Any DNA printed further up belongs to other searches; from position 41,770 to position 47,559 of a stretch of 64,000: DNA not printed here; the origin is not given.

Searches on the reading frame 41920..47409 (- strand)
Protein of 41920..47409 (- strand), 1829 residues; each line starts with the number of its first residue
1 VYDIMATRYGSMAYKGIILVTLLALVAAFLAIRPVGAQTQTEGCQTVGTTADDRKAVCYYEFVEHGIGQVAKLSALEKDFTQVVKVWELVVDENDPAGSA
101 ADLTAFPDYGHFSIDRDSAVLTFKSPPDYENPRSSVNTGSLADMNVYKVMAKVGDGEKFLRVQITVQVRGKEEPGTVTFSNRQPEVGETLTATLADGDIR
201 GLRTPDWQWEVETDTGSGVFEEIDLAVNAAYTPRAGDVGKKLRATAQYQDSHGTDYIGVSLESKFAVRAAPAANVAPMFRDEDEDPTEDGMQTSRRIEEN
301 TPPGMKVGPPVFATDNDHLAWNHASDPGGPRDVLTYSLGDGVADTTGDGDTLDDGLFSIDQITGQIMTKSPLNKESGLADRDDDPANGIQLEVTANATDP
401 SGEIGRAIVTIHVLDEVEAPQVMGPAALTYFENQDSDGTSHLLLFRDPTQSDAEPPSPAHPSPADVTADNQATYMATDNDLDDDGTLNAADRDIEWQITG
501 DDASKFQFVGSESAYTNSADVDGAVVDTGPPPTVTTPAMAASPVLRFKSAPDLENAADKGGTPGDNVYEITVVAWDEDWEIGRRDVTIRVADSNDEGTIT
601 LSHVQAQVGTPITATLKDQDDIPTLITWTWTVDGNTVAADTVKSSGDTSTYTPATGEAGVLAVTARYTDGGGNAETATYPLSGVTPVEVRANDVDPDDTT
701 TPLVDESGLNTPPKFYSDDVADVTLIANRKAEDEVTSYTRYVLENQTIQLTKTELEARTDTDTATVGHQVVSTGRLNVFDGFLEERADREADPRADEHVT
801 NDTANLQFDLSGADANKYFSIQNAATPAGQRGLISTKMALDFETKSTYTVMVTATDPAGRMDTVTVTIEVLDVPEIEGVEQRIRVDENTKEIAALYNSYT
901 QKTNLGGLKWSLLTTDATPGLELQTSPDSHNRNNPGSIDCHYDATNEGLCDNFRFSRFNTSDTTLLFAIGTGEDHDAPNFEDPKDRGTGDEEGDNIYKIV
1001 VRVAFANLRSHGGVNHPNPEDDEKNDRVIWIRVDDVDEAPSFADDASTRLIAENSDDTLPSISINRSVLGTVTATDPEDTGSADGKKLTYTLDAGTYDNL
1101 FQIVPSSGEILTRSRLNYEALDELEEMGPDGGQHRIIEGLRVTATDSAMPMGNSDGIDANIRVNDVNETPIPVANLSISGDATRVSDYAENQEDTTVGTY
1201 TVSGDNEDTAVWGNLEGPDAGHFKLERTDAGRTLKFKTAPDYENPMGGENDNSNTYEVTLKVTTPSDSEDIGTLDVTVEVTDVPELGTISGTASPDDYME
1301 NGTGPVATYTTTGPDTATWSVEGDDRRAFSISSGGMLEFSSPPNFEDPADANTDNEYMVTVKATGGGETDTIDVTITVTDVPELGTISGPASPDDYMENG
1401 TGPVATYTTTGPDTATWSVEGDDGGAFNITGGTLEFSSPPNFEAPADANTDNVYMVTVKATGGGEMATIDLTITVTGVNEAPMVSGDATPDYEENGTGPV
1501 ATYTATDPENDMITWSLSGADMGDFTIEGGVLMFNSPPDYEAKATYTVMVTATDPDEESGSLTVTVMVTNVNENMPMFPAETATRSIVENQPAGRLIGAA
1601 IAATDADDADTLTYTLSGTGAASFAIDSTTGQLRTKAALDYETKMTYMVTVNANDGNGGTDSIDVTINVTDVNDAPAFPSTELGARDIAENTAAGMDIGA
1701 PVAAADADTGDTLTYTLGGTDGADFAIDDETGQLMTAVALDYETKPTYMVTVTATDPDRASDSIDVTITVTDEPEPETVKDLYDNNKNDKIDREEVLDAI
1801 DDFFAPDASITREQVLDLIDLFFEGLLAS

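Call 79: search_protein_families(library=pfam, proteins=[window:41920-47409:-], max_evalue=0.001)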
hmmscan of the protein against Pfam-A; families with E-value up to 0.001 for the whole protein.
window:41920-47409:- (1829 aa): 7 families
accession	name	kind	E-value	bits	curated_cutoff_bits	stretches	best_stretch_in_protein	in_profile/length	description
PF00028.23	Cadherin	-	7.1e-57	190.3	28.8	5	1586-1670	4-93/93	Cadherin domain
PF25374.1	Cadherin_FAT4_N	-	1.3e-11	45.1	35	0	1583-1644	5-59/85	FAT4-like, N-terminal cadherin-like domain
PF18981.6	InlK_D3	-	9e-10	38.9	25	0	839-870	43-75/75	Internalin K domain (D3/D4)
PF23592.1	Cadherin_CELSR2_9th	-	1.4e-08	35.2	36.8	0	1570-1653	2-85/100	CELSR2-like, ninth cadherin domain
PF17963.7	Big_9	-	1.2e-05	26.6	23.6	2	1479-1566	1-88/89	Bacterial Ig domain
PF18957.6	RibLong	-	1.7e-05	26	27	0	1708-1771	31-93/93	Long Rib domain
PF17803.7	Cadherin_4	-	5.5e-05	24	25.1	1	1471-1528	3-64/71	Bacterial cadherin-like domain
